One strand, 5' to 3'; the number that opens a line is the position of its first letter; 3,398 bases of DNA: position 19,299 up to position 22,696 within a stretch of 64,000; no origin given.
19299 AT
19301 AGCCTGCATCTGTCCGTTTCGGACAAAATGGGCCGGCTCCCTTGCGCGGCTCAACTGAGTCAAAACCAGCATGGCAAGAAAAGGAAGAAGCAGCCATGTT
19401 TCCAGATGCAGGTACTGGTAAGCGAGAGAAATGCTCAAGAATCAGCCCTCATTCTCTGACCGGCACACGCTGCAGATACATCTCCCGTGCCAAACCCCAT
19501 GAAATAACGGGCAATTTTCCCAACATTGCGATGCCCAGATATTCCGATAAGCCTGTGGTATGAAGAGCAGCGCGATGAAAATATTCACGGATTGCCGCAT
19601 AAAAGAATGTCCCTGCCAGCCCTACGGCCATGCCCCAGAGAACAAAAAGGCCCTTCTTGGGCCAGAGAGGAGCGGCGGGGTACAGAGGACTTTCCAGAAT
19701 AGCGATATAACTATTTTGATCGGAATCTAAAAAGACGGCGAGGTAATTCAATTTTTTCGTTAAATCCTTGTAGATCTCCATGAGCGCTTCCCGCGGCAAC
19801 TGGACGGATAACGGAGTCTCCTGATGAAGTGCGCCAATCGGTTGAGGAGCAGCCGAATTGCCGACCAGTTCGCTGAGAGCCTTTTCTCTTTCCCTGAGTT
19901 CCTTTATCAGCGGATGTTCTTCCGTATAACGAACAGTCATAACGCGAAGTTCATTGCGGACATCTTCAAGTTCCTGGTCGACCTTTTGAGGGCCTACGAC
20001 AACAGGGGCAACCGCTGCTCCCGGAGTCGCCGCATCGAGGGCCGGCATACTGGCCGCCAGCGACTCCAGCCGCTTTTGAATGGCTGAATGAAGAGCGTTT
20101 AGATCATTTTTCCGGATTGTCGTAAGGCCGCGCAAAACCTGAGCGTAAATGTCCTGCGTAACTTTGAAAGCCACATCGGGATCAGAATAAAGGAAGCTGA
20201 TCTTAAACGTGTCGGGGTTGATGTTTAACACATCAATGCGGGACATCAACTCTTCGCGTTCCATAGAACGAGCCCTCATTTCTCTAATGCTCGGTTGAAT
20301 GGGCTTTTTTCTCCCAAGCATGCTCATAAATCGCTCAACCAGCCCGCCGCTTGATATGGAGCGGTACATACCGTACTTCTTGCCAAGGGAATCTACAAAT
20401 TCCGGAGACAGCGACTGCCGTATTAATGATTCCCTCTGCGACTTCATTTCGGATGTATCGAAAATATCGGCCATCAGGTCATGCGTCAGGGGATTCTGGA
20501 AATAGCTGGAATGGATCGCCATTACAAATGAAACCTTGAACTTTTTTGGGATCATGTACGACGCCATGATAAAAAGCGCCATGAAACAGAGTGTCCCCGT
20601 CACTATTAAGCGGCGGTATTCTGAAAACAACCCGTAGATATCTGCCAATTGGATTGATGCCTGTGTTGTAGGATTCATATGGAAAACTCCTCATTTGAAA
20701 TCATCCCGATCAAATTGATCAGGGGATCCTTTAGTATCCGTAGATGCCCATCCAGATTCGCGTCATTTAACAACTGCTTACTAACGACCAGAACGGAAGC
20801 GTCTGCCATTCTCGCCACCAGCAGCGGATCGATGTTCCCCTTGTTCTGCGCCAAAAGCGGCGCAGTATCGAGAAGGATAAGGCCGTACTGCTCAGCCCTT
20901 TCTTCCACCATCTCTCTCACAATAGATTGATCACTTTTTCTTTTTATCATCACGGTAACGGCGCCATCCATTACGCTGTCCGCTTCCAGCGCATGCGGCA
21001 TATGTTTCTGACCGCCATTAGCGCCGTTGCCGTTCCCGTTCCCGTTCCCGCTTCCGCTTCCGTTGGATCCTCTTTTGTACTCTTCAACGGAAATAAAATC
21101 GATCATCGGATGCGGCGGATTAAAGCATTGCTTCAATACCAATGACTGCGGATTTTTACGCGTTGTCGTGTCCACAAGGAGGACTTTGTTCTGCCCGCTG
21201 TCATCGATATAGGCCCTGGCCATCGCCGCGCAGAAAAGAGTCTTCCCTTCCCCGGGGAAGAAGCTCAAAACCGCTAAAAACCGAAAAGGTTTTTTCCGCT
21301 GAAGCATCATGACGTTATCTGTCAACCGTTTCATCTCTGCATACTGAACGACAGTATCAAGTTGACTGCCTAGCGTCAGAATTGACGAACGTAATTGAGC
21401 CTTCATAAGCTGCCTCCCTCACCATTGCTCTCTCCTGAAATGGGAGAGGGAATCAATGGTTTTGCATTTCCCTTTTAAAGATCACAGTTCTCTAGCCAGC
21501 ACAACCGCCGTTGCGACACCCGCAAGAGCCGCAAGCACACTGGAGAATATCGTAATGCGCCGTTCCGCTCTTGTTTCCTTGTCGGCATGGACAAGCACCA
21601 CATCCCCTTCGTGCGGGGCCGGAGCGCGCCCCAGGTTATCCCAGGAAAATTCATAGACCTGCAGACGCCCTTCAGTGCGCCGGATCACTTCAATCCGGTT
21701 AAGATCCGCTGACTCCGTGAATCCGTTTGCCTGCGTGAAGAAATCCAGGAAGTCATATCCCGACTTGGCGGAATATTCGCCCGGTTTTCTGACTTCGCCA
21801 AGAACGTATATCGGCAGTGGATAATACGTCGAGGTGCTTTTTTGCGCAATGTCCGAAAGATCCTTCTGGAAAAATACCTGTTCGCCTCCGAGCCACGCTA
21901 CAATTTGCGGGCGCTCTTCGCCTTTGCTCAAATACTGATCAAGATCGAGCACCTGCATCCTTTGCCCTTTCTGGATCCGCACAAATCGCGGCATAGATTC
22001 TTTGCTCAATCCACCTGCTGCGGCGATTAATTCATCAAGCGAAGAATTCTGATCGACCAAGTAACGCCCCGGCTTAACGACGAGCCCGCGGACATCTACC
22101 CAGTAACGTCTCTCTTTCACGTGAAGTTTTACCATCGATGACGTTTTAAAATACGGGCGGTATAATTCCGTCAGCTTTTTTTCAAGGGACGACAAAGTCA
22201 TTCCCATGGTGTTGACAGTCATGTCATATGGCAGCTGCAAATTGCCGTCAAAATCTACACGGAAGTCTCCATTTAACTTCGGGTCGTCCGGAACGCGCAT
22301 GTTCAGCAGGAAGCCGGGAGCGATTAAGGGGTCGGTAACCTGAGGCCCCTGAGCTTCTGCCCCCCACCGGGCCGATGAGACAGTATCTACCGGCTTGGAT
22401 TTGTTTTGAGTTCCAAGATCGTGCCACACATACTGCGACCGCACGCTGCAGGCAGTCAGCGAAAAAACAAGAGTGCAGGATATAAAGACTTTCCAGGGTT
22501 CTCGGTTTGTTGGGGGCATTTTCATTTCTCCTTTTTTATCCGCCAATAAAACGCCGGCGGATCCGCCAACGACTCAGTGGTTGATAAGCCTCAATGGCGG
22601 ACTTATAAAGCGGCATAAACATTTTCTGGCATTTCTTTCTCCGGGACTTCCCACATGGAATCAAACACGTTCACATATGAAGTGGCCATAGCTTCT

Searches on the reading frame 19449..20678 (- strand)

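Call 8: search_protein_families(library=pfam, proteins=[window:19449-20678:-], max_evalue=0.001)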
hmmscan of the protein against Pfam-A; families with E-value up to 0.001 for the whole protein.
window:19449-20678:- (409 aa): 0 families

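Call 70: search_protein_families(library=ncbifam, proteins=[window:19449-20678:-], max_evalue=0.00001)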
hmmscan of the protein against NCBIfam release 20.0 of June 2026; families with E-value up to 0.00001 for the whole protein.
window:19449-20678:- (409 aa): 1 family
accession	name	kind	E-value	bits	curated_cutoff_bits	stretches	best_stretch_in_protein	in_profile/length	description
TIGR03007.1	pepcterm_ChnLen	equivalog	4.2e-14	51.6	278.85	0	326-393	397-464/498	XrtA system polysaccharide chain length determinant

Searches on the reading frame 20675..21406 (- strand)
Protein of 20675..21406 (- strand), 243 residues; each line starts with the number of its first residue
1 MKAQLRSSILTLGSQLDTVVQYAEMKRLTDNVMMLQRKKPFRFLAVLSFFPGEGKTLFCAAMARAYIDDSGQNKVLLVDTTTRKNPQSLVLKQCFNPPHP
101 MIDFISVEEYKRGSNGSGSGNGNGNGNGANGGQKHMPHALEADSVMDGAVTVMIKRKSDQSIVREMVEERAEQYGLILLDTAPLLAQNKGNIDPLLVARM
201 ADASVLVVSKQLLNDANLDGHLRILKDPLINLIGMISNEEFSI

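Call 8: search_protein_families(library=pfam, proteins=[window:20675-21406:-], max_evalue=0.001)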
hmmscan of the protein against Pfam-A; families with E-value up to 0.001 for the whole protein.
window:20675-21406:- (243 aa): 1 family
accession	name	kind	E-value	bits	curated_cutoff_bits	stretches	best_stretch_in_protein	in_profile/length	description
PF13614.12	AAA_31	-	0.00065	20.1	27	0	48-189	8-133/177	AAA domain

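Call 70: search_protein_families(library=ncbifam, proteins=[window:20675-21406:-], max_evalue=0.00001)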
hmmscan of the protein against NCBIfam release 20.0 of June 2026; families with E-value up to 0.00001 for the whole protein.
window:20675-21406:- (243 aa): 2 families
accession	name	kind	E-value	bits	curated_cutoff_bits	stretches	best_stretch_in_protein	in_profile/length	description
TIGR01007.1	eps_fam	subfamily_domain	1.1e-09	38.1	108.05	0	30-93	8-67/204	polysaccharide biosynthesis tyrosine autokinase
TIGR03018.1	pepcterm_TyrKin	hypoth_equivalog_domain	3.6e-07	29.7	230.65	0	28-85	22-78/207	XrtA-associated tyrosine autokinase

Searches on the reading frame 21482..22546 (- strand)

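Call 8: search_protein_families(library=pfam, proteins=[window:21482-22546:-], max_evalue=0.001)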
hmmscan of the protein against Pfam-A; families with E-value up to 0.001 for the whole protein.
window:21482-22546:- (354 aa): 3 families
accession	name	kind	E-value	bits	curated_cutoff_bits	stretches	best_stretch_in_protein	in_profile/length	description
PF10531.15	SLBB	-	2.1e-16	59.9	27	2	246-293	2-49/55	SLBB domain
PF22461.2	SLBB_2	-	7.3e-14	52.1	27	1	246-300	3-60/79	SLBB domain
PF02563.21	Poly_export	-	6.1e-07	30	28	1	71-135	5-69/77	Polysaccharide biosynthesis/export protein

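Call 70: search_protein_families(library=ncbifam, proteins=[window:21482-22546:-], max_evalue=0.00001)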
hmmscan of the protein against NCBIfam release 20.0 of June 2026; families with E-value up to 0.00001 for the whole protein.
window:21482-22546:- (354 aa): 4 families
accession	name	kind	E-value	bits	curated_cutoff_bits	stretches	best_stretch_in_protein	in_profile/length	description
NF041843.1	EpsY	equivalog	2.8e-18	65.9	320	2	243-309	127-198/211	exopolysaccharide export protein EpsY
TIGR03028.1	EpsE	equivalog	2.7e-16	59.6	262.65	1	75-294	4-214/239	polysaccharide export protein EpsE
TIGR03027.2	pepcterm_export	equivalog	4.8e-13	49.1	180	1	74-306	4-145/169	XrtA/PEP-CTERM system exopolysaccharide export protein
NF045978.1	ComEA_MAG0490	equivalog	2.4e-06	27.4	98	0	235-287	32-83/162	MAG0490 family ComEA-like DNA-binding protein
